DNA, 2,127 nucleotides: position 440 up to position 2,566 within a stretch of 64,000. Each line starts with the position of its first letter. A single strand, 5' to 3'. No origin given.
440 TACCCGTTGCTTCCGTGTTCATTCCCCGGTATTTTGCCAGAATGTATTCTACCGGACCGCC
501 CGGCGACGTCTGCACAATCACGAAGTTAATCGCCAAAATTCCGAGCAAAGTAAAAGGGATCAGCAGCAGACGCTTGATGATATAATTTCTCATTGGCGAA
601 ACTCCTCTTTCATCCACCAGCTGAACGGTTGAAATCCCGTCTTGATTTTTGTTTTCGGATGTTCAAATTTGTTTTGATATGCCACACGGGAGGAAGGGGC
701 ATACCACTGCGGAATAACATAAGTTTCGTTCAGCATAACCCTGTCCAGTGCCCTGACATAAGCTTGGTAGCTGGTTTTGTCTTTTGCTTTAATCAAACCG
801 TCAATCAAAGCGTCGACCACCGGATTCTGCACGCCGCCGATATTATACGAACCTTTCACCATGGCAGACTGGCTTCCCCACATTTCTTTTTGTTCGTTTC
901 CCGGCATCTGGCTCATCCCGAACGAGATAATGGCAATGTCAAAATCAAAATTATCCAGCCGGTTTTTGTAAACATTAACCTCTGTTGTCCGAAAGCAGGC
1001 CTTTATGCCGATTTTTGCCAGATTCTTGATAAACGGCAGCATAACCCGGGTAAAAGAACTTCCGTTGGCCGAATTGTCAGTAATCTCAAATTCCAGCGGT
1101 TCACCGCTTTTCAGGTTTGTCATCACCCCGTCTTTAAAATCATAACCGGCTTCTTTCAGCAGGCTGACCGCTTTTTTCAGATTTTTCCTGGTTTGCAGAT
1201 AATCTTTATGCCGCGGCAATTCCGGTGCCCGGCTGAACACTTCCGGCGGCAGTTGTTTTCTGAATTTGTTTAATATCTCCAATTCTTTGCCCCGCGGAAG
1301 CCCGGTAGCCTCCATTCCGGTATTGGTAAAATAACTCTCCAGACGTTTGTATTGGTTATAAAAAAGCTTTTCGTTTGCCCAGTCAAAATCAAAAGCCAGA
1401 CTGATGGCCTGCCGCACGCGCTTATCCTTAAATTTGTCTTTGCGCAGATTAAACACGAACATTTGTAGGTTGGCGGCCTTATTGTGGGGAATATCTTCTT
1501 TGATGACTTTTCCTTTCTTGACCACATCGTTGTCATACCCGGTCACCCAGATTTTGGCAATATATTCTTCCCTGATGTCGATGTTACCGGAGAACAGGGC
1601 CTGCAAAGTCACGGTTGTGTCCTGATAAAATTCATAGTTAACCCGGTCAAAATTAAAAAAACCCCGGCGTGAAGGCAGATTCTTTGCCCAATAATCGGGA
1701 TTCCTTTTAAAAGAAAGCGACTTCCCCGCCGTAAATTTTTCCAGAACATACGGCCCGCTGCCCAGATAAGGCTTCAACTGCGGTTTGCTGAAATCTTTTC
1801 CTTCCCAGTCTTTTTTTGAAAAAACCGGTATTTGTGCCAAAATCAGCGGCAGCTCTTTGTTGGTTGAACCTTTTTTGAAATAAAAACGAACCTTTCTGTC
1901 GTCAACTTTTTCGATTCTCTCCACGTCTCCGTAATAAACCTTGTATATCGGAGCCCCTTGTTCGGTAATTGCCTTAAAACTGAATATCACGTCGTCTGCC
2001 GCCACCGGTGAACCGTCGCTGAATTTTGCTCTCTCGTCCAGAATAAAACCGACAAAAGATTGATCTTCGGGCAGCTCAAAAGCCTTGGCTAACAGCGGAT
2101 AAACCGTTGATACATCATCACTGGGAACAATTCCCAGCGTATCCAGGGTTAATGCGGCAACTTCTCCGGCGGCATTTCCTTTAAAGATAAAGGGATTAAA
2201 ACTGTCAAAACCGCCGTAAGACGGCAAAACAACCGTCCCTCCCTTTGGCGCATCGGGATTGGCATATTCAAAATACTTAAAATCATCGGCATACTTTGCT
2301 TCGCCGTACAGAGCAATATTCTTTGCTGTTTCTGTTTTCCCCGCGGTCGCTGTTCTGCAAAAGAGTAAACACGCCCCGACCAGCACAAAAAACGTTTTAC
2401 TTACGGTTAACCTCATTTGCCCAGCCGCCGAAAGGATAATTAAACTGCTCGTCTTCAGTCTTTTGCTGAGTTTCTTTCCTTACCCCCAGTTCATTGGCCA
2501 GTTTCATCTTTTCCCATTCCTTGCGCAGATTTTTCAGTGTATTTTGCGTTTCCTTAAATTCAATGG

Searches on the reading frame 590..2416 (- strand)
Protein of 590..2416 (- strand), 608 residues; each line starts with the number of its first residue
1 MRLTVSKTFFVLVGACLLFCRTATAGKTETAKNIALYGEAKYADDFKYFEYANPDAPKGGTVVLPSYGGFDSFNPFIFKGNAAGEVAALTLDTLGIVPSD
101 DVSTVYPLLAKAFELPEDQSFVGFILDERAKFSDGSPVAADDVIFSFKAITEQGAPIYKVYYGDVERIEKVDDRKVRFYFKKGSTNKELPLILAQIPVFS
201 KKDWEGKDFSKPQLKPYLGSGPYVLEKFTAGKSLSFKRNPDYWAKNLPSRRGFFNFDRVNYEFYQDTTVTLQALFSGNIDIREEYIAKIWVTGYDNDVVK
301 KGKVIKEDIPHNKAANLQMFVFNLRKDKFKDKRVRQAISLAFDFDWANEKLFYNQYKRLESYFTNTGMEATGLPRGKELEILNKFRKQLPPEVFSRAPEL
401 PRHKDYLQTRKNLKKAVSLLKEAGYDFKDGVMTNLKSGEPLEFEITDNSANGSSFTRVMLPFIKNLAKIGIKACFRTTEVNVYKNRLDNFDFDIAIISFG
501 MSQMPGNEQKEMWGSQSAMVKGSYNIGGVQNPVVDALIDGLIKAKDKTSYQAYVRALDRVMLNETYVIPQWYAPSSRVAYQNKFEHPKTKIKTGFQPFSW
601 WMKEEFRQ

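Call 109: search_protein_families(library=pfam, proteins=[window:590-2416:-], max_evalue=0.00001)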
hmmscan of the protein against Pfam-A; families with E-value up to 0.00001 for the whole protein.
window:590-2416:- (608 aa): 1 family
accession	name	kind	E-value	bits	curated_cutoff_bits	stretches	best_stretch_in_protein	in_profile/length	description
PF00496.27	SBP_bac_5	-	2.6e-67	227.9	32.4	1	104-516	1-363/368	Bacterial extracellular solute-binding proteins, family 5 Middle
